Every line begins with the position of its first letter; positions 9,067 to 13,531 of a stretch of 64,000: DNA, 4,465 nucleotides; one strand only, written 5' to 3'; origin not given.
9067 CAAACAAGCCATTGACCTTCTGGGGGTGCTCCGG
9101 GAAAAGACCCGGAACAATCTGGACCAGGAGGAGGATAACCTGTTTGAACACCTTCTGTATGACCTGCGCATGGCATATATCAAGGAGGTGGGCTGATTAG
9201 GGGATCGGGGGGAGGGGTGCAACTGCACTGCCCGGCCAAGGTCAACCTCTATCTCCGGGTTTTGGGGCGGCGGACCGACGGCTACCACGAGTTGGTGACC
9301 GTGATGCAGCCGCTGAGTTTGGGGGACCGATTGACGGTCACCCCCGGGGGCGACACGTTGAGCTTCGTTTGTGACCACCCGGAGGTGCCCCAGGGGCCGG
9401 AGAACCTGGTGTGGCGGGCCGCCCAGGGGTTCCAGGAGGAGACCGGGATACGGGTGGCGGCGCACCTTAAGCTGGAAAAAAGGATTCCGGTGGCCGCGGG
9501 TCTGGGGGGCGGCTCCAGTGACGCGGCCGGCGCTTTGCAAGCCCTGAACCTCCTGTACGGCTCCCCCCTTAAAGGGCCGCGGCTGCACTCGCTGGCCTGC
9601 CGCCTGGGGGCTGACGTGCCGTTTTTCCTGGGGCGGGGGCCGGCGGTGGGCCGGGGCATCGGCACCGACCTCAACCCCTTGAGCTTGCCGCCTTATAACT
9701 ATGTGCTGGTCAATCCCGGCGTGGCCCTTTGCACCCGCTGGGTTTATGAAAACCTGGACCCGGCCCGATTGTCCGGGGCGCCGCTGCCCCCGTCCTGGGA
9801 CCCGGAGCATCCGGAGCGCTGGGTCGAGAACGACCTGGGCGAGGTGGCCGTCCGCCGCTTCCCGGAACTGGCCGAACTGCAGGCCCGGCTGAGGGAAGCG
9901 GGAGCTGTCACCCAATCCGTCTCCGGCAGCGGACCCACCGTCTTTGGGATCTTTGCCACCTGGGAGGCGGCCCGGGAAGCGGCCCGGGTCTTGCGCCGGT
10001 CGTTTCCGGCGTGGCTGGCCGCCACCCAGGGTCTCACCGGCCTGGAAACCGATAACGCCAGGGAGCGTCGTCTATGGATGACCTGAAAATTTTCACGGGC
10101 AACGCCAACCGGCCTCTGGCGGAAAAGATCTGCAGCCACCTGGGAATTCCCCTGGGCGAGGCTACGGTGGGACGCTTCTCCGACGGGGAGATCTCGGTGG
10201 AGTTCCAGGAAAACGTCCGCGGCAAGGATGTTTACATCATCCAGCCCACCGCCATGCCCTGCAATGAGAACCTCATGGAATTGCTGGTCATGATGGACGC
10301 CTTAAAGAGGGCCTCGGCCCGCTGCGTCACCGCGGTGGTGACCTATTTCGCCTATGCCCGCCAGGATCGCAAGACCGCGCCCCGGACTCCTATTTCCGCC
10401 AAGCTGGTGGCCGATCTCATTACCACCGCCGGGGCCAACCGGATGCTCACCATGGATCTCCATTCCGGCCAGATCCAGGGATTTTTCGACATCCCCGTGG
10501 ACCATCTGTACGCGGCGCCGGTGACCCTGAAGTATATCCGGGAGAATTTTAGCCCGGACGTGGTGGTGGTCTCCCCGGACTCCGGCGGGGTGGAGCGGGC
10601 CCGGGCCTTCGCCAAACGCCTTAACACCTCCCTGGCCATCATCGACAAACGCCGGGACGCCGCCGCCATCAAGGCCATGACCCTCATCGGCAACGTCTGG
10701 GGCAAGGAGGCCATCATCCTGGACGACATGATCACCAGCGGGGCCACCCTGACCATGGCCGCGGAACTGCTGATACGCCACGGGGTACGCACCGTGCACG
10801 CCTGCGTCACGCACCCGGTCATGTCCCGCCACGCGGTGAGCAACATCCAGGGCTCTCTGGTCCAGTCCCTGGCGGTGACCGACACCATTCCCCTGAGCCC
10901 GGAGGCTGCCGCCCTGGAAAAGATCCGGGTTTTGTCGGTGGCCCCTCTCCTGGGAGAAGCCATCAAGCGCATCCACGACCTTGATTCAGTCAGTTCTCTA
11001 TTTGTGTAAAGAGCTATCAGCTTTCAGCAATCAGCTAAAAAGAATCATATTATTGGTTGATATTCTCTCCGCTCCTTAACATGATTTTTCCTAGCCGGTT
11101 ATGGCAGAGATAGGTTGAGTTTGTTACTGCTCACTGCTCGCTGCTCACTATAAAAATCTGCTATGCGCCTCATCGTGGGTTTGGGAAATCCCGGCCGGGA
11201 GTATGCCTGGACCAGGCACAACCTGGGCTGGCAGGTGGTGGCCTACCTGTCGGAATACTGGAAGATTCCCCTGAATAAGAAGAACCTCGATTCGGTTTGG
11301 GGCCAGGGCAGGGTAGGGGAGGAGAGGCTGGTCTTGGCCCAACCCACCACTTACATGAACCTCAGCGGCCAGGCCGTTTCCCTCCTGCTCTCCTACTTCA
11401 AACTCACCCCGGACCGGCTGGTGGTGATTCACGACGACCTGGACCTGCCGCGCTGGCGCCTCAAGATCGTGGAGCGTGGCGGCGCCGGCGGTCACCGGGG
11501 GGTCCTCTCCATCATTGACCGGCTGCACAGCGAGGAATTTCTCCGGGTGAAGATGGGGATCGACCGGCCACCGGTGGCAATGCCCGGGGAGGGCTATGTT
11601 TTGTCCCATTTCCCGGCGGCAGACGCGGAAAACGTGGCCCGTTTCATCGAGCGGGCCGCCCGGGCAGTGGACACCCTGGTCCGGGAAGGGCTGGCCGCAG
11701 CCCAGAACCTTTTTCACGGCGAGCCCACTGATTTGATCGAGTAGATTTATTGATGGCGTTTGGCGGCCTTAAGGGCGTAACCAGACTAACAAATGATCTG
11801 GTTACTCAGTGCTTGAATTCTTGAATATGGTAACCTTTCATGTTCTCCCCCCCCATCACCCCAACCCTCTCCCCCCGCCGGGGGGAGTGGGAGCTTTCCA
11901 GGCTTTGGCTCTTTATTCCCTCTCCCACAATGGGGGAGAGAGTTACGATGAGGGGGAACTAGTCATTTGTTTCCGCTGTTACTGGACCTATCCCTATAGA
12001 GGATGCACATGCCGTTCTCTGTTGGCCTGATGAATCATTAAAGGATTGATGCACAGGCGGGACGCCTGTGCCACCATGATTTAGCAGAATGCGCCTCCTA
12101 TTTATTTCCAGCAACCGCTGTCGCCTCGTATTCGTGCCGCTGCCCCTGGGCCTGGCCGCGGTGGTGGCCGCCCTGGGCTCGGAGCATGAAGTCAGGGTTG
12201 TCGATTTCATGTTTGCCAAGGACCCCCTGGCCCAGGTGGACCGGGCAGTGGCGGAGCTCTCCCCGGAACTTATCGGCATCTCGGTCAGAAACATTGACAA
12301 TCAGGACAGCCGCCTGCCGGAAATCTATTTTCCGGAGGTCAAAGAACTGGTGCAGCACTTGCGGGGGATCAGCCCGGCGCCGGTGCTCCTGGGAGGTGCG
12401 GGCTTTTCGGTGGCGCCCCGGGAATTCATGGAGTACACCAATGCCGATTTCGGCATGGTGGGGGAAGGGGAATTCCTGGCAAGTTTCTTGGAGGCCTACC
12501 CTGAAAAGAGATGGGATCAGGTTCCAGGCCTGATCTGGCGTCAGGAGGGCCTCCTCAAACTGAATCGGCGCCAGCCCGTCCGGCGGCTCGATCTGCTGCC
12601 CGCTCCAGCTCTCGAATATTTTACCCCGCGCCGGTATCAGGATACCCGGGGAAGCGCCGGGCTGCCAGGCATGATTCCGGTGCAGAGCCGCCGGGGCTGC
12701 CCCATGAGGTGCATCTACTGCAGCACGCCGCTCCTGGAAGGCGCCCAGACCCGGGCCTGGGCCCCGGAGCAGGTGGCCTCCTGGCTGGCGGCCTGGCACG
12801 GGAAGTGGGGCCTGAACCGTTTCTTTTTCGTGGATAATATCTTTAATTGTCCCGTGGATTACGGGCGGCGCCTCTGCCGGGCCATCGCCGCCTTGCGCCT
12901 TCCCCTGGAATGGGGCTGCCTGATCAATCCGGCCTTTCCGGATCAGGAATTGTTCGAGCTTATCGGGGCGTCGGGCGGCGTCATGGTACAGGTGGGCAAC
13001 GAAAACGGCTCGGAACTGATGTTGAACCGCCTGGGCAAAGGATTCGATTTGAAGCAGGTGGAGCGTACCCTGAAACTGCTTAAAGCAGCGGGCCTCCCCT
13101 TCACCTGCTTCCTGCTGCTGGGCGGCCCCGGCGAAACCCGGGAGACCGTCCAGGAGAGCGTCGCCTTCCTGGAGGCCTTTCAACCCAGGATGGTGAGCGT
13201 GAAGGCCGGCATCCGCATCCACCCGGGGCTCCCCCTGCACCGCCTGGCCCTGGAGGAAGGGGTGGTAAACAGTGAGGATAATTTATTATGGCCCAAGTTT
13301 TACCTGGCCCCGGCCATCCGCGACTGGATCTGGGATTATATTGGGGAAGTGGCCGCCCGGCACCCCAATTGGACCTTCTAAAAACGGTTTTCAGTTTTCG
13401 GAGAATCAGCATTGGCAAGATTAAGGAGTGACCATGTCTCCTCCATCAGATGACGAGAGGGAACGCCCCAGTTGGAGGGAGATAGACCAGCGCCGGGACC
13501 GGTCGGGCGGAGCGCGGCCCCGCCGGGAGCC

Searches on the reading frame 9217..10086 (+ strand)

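Call 38: search_protein_families(library=pfam, proteins=[window:9217-10086:+], max_evalue=0.00001)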
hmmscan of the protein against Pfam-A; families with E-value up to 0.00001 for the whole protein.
window:9217-10086:+ (289 aa): 2 families
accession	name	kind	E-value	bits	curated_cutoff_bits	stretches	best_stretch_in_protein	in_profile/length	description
PF00288.32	GHMP_kinases_N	-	7.4e-16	58.6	22.3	1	63-138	1-84/87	GHMP kinases N terminal domain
PF08544.19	GHMP_kinases_C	-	7.1e-09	36.4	21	1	210-264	28-84/85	GHMP kinases C terminal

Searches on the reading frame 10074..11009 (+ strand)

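Call 38: search_protein_families(library=pfam, proteins=[window:10074-11009:+], max_evalue=0.00001)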
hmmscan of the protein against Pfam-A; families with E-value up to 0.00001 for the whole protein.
window:10074-11009:+ (311 aa): 3 families
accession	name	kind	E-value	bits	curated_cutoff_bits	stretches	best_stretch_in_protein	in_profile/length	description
PF13793.12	Pribosyltran_N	-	2.7e-54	182.5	25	1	4-120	1-117/117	N-terminal domain of ribose phosphate pyrophosphokinase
PF14572.12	Pribosyl_synth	-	6.1e-25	88.7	27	1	201-310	74-183/184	Phosphoribosyl synthetase-associated domain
PF00156.33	Pribosyltran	-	7.3e-17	61.6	26.3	1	155-252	23-129/158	Phosphoribosyl transferase domain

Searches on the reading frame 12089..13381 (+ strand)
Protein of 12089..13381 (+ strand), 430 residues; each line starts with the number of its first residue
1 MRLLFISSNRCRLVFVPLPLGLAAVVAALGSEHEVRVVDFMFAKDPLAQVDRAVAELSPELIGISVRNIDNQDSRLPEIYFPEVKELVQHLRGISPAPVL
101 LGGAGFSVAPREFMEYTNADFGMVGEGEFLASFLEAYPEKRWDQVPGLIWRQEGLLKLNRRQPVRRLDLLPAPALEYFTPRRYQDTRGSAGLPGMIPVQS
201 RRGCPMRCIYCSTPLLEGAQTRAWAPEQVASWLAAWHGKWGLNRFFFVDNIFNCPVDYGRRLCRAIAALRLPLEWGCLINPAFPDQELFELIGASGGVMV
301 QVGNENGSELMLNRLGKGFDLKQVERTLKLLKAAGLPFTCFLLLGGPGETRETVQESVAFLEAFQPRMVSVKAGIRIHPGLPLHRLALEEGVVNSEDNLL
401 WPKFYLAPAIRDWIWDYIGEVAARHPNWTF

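Call 38: search_protein_families(library=pfam, proteins=[window:12089-13381:+], max_evalue=0.00001)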
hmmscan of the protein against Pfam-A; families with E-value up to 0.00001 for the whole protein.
window:12089-13381:+ (430 aa): 2 families
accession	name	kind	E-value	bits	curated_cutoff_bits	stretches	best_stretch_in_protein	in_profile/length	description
PF04055.27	Radical_SAM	-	2.6e-17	63.9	29.5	1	202-361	5-166/166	Radical SAM superfamily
PF02310.24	B12-binding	-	1.1e-13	51.5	32.1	1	18-128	13-114/121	B12 binding domain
